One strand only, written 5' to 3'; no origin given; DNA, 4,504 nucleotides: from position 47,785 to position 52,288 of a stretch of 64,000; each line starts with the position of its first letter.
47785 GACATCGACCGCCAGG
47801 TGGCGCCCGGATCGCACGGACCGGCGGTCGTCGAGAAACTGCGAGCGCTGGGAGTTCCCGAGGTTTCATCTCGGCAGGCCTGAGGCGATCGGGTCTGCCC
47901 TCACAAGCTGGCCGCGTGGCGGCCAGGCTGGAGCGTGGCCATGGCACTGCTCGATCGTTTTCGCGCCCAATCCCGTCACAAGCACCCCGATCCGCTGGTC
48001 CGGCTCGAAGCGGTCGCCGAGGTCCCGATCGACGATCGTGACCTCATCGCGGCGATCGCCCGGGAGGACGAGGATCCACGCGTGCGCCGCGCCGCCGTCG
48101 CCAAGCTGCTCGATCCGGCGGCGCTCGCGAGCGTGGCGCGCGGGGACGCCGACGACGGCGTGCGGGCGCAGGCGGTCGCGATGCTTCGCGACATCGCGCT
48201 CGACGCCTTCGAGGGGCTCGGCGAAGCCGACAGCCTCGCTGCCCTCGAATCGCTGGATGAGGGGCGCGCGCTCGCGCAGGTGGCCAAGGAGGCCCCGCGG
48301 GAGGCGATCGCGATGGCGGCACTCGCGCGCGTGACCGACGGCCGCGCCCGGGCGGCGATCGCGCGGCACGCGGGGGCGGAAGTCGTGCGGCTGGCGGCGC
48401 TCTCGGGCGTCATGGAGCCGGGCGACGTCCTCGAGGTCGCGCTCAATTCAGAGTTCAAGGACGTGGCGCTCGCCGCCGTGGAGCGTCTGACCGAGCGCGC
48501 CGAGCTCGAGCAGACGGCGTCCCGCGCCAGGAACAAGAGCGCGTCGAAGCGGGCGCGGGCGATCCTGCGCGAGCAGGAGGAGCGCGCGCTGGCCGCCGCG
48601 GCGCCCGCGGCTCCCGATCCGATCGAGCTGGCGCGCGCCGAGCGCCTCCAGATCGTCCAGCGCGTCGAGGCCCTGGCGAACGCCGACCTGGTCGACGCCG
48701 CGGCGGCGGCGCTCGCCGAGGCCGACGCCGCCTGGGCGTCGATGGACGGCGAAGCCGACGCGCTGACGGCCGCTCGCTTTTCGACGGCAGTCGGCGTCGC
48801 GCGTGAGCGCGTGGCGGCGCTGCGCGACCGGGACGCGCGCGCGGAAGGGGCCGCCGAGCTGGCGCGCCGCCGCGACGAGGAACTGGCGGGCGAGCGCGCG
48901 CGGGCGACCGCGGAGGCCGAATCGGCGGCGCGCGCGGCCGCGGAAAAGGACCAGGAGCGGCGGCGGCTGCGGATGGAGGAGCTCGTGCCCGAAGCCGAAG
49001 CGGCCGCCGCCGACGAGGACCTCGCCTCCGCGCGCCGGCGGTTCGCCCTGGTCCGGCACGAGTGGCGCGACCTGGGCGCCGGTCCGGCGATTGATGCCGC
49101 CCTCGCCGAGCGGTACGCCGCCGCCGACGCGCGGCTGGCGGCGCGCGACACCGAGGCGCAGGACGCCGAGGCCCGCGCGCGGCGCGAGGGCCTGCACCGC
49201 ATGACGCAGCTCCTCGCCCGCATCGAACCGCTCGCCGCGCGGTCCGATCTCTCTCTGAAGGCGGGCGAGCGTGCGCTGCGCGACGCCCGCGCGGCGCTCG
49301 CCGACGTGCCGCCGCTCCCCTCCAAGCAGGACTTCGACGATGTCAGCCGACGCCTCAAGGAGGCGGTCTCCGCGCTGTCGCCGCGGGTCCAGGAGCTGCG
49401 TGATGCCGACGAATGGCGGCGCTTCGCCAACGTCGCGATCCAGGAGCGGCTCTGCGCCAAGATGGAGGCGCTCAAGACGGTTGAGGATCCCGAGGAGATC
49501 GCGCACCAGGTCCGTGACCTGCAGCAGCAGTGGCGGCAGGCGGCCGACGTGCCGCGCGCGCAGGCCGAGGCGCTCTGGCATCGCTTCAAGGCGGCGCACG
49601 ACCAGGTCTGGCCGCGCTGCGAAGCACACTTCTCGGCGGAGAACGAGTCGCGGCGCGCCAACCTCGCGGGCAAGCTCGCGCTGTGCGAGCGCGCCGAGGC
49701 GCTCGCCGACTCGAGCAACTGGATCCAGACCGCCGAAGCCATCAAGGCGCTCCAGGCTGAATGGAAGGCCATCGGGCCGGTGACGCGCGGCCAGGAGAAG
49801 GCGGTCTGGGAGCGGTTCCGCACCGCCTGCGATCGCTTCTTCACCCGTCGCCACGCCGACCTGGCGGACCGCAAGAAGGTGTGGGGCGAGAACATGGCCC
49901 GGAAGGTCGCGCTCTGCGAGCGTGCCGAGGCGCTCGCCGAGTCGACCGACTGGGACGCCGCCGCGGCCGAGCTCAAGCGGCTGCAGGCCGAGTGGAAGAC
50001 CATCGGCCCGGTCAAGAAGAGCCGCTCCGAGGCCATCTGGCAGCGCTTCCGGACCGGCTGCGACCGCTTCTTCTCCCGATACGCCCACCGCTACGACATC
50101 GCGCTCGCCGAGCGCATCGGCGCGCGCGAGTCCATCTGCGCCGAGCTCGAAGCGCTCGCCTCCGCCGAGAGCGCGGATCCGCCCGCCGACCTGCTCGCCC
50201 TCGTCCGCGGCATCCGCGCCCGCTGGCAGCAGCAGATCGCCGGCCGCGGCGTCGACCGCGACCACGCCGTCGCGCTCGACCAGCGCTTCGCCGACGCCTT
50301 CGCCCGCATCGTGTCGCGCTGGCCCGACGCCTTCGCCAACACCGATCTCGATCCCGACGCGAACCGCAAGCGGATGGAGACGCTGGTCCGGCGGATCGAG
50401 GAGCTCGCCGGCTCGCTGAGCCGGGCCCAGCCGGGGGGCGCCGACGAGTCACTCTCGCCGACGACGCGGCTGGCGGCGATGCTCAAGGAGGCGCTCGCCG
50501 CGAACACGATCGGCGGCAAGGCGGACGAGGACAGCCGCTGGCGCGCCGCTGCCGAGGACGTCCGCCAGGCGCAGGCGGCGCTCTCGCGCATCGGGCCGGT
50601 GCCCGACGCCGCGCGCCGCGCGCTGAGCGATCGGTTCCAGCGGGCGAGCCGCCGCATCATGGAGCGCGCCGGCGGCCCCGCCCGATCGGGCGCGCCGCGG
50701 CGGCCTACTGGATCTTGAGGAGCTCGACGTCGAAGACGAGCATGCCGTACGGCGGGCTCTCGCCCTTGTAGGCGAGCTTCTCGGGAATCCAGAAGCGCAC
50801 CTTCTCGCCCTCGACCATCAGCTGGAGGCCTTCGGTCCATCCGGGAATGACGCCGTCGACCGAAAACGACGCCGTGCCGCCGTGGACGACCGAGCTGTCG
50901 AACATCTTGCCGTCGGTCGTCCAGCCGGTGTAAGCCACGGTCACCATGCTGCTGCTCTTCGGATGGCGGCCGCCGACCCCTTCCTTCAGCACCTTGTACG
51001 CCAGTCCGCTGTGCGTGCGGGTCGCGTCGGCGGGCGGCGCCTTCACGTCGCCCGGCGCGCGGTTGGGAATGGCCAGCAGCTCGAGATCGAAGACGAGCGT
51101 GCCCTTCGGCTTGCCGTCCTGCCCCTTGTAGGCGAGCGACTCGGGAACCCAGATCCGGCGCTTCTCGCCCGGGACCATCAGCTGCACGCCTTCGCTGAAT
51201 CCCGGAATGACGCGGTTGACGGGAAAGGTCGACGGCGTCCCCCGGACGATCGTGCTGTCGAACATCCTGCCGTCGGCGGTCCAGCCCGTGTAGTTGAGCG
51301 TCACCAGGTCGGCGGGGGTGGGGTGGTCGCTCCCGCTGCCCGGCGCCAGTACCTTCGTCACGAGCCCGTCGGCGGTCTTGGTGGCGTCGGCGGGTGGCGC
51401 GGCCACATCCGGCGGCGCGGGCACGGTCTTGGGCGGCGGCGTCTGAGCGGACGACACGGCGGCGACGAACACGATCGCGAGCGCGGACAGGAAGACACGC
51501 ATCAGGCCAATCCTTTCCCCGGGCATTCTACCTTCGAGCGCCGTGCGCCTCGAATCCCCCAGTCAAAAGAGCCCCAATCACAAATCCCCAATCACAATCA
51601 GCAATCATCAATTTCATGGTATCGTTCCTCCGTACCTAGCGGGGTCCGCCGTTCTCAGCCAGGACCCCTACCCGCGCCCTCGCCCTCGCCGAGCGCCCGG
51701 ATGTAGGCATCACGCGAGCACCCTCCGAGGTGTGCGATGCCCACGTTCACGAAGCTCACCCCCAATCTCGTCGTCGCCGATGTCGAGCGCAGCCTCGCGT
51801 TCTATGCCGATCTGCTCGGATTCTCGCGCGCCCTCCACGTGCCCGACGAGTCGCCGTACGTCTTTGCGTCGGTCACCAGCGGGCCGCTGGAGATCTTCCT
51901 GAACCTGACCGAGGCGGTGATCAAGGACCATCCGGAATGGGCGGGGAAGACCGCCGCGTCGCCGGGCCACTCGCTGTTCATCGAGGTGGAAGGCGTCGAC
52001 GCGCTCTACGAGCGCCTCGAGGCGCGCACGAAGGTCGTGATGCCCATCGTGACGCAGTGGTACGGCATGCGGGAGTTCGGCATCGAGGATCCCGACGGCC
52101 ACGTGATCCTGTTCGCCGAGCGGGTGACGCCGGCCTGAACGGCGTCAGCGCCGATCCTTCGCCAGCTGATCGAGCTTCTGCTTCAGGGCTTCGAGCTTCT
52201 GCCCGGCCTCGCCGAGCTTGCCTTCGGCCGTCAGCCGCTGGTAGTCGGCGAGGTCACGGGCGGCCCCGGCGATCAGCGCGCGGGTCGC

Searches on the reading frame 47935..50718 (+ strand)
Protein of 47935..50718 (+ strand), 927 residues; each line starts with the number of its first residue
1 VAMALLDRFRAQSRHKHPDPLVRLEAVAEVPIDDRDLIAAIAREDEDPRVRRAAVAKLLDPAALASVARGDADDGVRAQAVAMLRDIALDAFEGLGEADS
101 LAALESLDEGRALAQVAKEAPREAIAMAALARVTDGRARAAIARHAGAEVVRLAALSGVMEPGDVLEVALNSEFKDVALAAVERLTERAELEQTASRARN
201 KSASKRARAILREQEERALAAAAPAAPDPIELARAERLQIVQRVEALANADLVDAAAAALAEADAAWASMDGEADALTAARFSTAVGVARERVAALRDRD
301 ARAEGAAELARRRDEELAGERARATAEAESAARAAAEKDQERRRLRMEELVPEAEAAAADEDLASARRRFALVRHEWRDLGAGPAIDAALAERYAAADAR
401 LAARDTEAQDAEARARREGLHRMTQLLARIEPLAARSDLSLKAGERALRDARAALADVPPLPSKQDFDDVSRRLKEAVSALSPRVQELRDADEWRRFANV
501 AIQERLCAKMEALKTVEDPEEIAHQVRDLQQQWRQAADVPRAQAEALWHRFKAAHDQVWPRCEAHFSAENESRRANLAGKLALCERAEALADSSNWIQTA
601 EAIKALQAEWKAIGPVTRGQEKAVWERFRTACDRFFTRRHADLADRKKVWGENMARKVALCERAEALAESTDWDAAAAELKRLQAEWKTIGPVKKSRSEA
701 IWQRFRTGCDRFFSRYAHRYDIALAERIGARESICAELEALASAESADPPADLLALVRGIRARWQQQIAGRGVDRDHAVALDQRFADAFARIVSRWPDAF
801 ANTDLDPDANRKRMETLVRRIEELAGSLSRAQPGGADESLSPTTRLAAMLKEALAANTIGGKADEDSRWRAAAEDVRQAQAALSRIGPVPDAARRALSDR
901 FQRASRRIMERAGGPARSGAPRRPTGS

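Call 53: search_protein_families(library=pfam, proteins=[window:47935-50718:+])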
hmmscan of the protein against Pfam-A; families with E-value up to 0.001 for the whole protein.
window:47935-50718:+ (927 aa): 1 family
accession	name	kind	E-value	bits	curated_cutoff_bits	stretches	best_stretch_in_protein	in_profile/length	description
PF03993.17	DUF349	-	1.1e-71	237.6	23.9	4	623-695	1-74/75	Domain of Unknown Function (DUF349)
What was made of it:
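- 47935..50718 (+): Downstream DUF349 repeat protein gene (927 aa). It is syntenic context. Pfam DUF349, E = 1.1e-71 (call 53).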

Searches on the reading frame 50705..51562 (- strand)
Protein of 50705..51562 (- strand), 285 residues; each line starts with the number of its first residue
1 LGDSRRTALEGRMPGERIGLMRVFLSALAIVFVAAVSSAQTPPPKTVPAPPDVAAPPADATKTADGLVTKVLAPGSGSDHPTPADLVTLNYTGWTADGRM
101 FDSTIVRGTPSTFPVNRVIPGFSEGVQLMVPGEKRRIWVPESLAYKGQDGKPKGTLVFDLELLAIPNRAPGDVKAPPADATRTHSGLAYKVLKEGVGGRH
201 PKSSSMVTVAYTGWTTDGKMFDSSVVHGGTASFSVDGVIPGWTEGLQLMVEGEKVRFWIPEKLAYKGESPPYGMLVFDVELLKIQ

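Call 53: search_protein_families(library=pfam, proteins=[window:50705-51562:-])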
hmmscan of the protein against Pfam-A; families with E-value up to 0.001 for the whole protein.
window:50705-51562:- (285 aa): 1 family
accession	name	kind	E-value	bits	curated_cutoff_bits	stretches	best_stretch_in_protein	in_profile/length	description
PF00254.34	FKBP_C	-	1.9e-41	140.7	21.1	2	79-163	3-94/94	FKBP-type peptidyl-prolyl cis-trans isomerase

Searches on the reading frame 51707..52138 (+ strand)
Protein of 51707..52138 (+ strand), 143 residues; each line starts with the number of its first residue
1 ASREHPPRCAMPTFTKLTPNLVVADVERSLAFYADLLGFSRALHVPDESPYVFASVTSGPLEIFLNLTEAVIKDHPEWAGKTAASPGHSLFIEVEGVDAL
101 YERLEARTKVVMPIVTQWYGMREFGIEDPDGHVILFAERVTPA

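Call 53: search_protein_families(library=pfam, proteins=[window:51707-52138:+])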
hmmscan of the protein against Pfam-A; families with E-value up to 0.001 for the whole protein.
window:51707-52138:+ (143 aa): 4 families
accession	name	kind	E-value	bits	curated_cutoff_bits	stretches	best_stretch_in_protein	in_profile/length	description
PF00903.31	Glyoxalase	-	6.5e-16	59.3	20.6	1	21-134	7-119/121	Glyoxalase/Bleomycin resistance protein/Dioxygenase superfamily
PF19581.5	Glyoxalase_7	-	2.4e-07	31.2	23.6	1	13-140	12-130/133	Glyoxalase superfamily protein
PF22677.2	Ble-like_N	-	2.7e-06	27.4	24.5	1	19-40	5-26/41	Bleomycin resistance protein-like N-terminal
PF12681.13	Glyoxalase_2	-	5.9e-06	26.7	30.1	1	21-138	6-115/118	Glyoxalase-like domain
